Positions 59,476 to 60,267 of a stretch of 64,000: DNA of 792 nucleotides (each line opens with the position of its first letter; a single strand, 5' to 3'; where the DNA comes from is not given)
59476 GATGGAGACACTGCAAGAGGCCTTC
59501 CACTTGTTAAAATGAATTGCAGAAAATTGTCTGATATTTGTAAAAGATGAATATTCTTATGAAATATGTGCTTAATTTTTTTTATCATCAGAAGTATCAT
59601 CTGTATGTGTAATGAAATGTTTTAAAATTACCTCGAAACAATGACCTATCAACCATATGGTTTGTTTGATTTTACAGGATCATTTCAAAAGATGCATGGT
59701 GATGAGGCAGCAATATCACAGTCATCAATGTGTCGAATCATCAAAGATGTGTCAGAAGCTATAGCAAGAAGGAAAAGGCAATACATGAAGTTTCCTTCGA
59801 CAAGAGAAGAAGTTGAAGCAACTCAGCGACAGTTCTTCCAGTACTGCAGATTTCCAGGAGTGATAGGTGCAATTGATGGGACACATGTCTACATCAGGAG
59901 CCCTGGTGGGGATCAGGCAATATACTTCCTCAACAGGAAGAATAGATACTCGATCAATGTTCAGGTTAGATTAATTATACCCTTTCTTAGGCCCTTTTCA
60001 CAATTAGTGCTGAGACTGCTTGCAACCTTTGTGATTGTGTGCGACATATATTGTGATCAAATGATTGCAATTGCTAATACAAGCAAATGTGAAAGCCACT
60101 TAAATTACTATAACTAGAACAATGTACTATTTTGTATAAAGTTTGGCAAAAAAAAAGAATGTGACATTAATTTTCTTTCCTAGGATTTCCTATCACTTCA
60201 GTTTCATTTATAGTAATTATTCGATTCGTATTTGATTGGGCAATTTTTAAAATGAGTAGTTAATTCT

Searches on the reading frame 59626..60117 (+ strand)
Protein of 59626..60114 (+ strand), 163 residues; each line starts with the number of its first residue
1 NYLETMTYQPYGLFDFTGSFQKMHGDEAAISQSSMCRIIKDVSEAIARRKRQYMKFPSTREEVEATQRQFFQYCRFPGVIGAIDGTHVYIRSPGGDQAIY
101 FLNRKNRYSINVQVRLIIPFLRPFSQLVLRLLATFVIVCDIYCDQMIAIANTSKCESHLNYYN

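Call 27: search_protein_families(library=pfam, proteins=[window:59641-60117:+], max_evalue=0.01)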
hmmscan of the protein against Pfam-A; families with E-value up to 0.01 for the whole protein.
window:59641-60117:+ (158 aa): 0 families

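Call 42: search_protein_families(library=pfam, proteins=[window:59626-60114:+], max_evalue=0.1)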
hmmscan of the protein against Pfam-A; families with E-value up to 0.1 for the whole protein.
window:59626-60114:+ (163 aa): 1 family
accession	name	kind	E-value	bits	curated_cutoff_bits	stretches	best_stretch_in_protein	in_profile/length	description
PF13359.12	DDE_Tnp_4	-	0.068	13.2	24.8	0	83-114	1-34/158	DDE superfamily endonuclease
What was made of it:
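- Tried and rejected: The Pfam match of the Harbinger-like ORF at 59626-60114 to DDE_Tnp_4 was below threshold (E=0.068, call 42).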
